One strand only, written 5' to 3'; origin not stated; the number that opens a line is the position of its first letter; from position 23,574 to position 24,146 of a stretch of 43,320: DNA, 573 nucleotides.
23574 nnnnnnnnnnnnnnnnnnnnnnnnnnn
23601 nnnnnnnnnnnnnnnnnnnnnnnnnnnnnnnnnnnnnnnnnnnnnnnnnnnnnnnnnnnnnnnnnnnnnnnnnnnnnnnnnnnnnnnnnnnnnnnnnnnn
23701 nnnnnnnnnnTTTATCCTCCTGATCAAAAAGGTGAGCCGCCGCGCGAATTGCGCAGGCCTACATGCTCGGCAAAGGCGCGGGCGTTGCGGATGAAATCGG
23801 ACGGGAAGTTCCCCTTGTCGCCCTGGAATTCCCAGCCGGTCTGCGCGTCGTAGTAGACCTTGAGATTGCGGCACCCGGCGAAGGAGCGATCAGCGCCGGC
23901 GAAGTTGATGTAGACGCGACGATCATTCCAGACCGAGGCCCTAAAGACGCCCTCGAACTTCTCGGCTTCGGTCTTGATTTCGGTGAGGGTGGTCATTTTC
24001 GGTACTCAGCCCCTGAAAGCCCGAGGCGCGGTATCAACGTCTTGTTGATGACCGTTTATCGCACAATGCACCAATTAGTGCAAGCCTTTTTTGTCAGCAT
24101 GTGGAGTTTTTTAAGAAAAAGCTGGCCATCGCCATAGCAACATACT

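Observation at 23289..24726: Counter-oriented AT-rich four-gene cassette: T5orf172 nuclease-HTH fusion plus a paralogous stand-alone HTH and two unknown proteins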

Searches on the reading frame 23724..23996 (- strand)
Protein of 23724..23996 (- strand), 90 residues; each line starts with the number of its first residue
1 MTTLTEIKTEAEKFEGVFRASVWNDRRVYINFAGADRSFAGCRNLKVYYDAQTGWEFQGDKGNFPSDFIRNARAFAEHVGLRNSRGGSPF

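Call 3: search_protein_families(library=pfam, proteins=[window:23724-23996:-], max_evalue=1)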
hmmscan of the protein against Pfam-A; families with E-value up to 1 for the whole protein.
window:23724-23996:- (90 aa): 1 family
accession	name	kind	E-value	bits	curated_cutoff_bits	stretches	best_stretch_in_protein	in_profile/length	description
PF17780.6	OCRE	-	0.074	13.5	24.7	1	45-63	19-37/52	OCRE domain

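Call 4: search_protein_families(library=padloc, proteins=[window:23724-23996:-], max_evalue=1)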
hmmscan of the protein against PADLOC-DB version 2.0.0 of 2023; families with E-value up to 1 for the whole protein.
window:23724-23996:- (90 aa): 0 families

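Call 5: search_protein_families(library=phrogs, proteins=[window:23724-23996:-], max_evalue=0.1)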
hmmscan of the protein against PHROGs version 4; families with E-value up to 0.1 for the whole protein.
window:23724-23996:- (90 aa): 1 family
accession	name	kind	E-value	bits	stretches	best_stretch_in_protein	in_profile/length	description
phrog_16984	-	unknown function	0.003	18.5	1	20-55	23-58/196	-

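Call 21: find_homologous_proteins(query=window:23724-23996:-)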
Query window:23724-23996:- (90 aa): 21 proteins with E <= 0.001 among 21 candidates.
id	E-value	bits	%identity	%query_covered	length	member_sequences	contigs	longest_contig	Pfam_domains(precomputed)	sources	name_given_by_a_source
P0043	5.5e-50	185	89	100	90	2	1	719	-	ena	-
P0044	6.6e-48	178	84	100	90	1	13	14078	-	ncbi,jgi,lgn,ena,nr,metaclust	ncbi:MAG: hypothetical protein ABS35_37690 [Kaistia sp. SCN 65-12]|nr:MAG: hypothetical protein ABS3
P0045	3.3e-46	173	82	100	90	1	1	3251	-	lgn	-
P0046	3.4e-46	173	83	100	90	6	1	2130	-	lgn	-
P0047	8.2e-44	165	80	100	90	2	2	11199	-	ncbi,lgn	-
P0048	6.6e-43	162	80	100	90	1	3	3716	-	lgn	-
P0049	1.4e-41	158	74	100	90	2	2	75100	-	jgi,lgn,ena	-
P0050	2.4e-41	157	74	100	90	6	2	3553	-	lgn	-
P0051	3.7e-41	157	80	98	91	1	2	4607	-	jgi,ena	-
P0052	8.3e-41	156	75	98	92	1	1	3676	-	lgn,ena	-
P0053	4.3e-40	153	77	98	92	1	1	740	-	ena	-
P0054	5.9e-39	150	74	98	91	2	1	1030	-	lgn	-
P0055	1.2e-38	149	74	98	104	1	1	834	-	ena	-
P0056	4.1e-38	147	69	100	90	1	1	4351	-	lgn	-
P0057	1.4e-36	142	74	98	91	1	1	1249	-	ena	-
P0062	3.5e-33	131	70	96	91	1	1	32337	-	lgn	-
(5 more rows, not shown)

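Call 22: find_encoding_contigs(protein=P0049, flank=8000, max_places=2)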
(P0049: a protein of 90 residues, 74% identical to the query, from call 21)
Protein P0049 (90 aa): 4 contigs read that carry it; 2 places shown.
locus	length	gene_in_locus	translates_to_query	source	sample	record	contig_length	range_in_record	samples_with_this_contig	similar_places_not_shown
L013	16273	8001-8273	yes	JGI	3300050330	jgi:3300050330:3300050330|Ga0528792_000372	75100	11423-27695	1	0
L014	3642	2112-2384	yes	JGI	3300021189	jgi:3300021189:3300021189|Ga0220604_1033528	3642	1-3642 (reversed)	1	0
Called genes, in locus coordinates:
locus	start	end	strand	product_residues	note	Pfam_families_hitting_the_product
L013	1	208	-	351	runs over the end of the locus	PF02626:CT_A_B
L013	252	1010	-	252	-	PF02682:CT_C_D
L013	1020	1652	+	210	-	PF12802:MarR_2 (weak), PF13463:HTH_27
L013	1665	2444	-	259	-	PF00528:BPD_transp_1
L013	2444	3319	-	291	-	PF00528:BPD_transp_1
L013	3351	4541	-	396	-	PF01547:SBP_bac_1 (weak), PF13416:SBP_bac_8, PF13343:SBP_bac_6 (weak)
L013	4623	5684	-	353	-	PF00005:ABC_tran, PF13304:AAA_21 (faint), PF08402:TOBE_2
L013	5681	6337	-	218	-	PF01470:Peptidase_C15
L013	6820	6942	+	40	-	-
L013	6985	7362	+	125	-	-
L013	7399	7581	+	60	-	-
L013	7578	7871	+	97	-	-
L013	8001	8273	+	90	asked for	-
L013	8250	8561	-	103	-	-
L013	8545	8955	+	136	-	-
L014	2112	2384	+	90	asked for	-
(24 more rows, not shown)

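Call 23: find_encoding_contigs(protein=P0062, flank=8000, max_places=2)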
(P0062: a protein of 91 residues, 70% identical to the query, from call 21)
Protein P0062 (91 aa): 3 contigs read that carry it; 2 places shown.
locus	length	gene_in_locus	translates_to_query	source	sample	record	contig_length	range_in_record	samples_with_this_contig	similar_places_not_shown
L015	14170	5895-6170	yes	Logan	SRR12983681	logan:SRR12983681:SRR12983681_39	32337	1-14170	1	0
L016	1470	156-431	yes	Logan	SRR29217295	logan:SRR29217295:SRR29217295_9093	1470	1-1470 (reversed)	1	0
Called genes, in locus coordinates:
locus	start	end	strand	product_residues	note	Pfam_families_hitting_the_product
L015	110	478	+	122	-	-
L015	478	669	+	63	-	-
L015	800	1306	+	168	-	PF05565:Sipho_Gp157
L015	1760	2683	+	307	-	PF03837:RecT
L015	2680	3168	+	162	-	-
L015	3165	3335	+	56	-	-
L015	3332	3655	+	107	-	-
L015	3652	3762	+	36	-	-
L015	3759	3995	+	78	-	-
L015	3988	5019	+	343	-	PF07505:DUF5131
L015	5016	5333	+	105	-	-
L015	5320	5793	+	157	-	-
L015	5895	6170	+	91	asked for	-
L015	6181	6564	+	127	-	-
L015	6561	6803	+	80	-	-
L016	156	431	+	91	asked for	-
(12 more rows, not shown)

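Call 24: find_encoding_contigs(protein=P0044, flank=8000, max_places=3)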
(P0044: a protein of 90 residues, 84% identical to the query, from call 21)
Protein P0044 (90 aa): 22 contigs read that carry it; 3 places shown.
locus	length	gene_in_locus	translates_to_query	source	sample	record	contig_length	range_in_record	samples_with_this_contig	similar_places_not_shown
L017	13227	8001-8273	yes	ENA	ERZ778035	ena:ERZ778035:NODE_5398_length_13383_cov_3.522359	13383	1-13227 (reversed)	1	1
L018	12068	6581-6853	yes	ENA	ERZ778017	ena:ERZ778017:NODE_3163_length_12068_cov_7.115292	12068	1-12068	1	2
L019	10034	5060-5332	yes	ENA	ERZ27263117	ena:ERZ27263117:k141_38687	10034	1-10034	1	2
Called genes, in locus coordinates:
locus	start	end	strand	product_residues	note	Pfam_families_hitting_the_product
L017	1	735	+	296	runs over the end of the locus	?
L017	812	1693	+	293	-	PF06078:DUF937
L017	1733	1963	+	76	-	-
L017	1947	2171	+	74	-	PF15919:HicB_lk_antitox, PF15970:HicB-like_2 (weak), PF21748:UPF0150 (faint)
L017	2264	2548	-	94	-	PF06568:YjiS-like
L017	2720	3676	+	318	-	PF00126:HTH_1, PF03466:LysR_substrate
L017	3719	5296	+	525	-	PF13742:tRNA_anti_2, PF01336:tRNA_anti-codon, PF02601:Exonuc_VII_L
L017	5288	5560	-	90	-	-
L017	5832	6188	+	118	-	PF00565:SNase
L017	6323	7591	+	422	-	PF00817:IMS, PF21999:IMS_HHH_1 (weak), PF11799:IMS_C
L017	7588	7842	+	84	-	-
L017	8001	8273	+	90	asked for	-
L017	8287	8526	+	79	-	-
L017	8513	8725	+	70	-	-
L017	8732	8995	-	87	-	PF06169:DUF982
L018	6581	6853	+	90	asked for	-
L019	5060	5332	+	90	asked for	-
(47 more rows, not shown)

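Call 31: search_solved_structures(query=A2, max_evalue=10)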
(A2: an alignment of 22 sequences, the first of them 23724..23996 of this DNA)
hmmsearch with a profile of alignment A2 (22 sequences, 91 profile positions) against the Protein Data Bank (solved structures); distinct sequences matched with E-value up to 10: 1.
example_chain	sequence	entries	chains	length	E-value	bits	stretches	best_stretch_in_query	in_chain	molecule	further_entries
5ybd_A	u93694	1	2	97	1.1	12.6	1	43-79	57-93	Transcriptional regulator ERG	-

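Call 46: find_related_loci(query=A2, collection=viral_contigs, flank=6000)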
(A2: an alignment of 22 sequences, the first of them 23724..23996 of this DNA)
Query A2 (90 aa) in viral_contigs; peptide patterns used: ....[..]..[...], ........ (x = any residue, [..] = any of these).
24 stretches matched a pattern; 3 encode a relative of the query (tblastn E <= 1e-3); 3 distinct loci.
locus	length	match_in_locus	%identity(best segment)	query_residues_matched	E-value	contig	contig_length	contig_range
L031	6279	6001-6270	90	1-90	1e-54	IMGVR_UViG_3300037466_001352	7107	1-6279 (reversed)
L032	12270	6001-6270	77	1-90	9e-48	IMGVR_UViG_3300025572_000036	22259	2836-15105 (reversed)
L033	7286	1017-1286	74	1-90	4e-47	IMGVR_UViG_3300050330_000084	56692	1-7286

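Call 48: predict_structure(alignment_id=A2)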
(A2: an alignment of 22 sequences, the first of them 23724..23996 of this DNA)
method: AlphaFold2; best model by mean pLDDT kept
length: 90 residues; sequences in the alignment: 22
mean_pLDDT: 84.6   pTM: 0.78
mean pLDDT of the five models: 84.6, 84.5, 84.1, 79.8, 78.9
residues with pLDDT >= 90: 46; 70-90: 34; 50-70: 9; < 50: 1
segments of 3 or more residues with pLDDT < 50: none
pLDDT, mean of each block of 10 residues (from residue 1): 90 94 93 70 77 88 82 92 77
secondary structure, 60 per line:
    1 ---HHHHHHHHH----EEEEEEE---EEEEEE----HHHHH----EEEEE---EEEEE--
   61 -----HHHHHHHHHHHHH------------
elements in order: H4-12 E17-23 E27-32 H37-41 E46-50 E54-58 H66-78

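Call 52: fold_search(model_id=the predicted structure, library=pdb)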
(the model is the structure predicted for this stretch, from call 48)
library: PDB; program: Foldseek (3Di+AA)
matches with E <= 10: 268; with E <= 0.001: 0
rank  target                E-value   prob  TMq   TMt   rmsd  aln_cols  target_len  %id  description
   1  5lhz_B                1.1e-01  0.38  0.31  0.34  10.5        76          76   12  PB3 Domain of Human PLK4 in Complex with Coiled-Coil Domain of STIL (released 2017-03-01)
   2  5lhz_A                2.5e-01  0.25  0.30  0.33  10.4        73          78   12  PB3 Domain of Human PLK4 in Complex with Coiled-Coil Domain of STIL (released 2017-03-01)
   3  2n19_MODEL_1_A        2.5e-01  0.20  0.28  0.29  11.2        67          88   12  STIL binding to the Polo-box domain 3 of PLK4 regulates centriole duplication (released 2015-08-12)
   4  5lhz_C                2.6e-01  0.25  0.30  0.33  10.5        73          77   12  PB3 Domain of Human PLK4 in Complex with Coiled-Coil Domain of STIL (released 2017-03-01)
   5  6y2q_A                3.0e-01  0.23  0.38  0.14   5.7        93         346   16  Escherichia coli RnlA endoribonuclease (released 2021-05-12)
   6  4dzo_A                4.9e-01  0.20  0.32  0.26   6.2        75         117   12  Structure of Human Mad1 C-terminal Domain Reveals Its Involvement in Kinetochore Targeting (released 2012-04-11)
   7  4yyp_A                5.2e-01  0.10  0.26  0.26  13.0        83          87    7  Crystal structure of human PLK4-PB3 in complex with STIL-CC (released 2015-07-29)
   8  5iri_A                8.0e-01  0.21  0.42  0.38   6.7        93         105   14  Structure of the mouse SAD-B AIS-KA1 fragment (released 2016-06-15)
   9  6y2r_B                8.0e-01  0.15  0.38  0.14   5.7        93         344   16  Escherichia coli R255A RnlA endoribonuclease (single alanine mutant of RnlA) (released 2021-05-12)
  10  8uxs_B                9.7e-01  0.20  0.31  0.10   7.2        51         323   24  KLHDC2 ubiquitin ligase in complex with a novel small-molecule (released 2024-07-10)
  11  8ebn_A                9.7e-01  0.16  0.29  0.09   7.5        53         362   24  Structure of KLHDC2-EloB/C tetrameric assembly (released 2023-02-22)
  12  1hxn                  1.0e+00  0.14  0.28  0.14   6.1        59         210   10  1.8 ANGSTROMS CRYSTAL STRUCTURE OF THE C-TERMINAL DOMAIN OF RABBIT SERUM HEMOPEXIN (released 1995-10-15)
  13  6y2r_A                1.1e+00  0.12  0.38  0.14   5.6        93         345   16  Escherichia coli R255A RnlA endoribonuclease (single alanine mutant of RnlA) (released 2021-05-12)
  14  4i8o_A                1.2e+00  0.15  0.39  0.15   5.3        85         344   16  Crystal structure of the toxin RnlA from Escherichia coli (released 2013-10-23)
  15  7sqc_7E               1.2e+00  0.14  0.29  0.25   8.6        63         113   21  Ciliary C1 central pair apparatus isolated from Chlamydomonas reinhardtii (released 2022-04-13)
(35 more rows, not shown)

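Call 72: find_encoding_contigs(protein=P0047, flank=8000, max_places=3)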
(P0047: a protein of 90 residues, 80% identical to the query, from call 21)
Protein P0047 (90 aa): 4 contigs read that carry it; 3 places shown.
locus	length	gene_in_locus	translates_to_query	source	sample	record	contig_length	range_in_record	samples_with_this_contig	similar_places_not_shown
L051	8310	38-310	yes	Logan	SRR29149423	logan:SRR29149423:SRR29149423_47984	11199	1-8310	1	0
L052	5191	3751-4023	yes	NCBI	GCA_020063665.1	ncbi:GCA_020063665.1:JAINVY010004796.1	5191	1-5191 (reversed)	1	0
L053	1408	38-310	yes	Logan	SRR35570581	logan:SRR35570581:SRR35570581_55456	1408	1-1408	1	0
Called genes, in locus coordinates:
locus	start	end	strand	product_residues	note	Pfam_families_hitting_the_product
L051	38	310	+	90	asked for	-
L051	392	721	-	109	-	-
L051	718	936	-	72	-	-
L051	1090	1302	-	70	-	-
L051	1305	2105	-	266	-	-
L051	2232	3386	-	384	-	PF05954:Phage_GPD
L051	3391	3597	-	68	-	PF05489:Phage_tail_X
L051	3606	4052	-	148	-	PF06995:Phage_P2_GpU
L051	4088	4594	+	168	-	-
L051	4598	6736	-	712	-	PF10145:PhageMin_Tail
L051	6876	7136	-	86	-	PF10109:Phage_TAC_7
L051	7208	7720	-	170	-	PF04985:Phage_tube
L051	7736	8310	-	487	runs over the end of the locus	PF04984:Phage_sheath_1, PF17482:Phage_sheath_1C (weak)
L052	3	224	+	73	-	?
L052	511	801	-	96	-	-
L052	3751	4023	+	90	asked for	-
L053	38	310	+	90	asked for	-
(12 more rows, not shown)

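Call 113: search_protein_families(library=ncbifam, proteins=[window:23724-23996:-], max_evalue=0.01)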
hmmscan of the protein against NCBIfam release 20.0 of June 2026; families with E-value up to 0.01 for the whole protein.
window:23724-23996:- (90 aa): 0 families
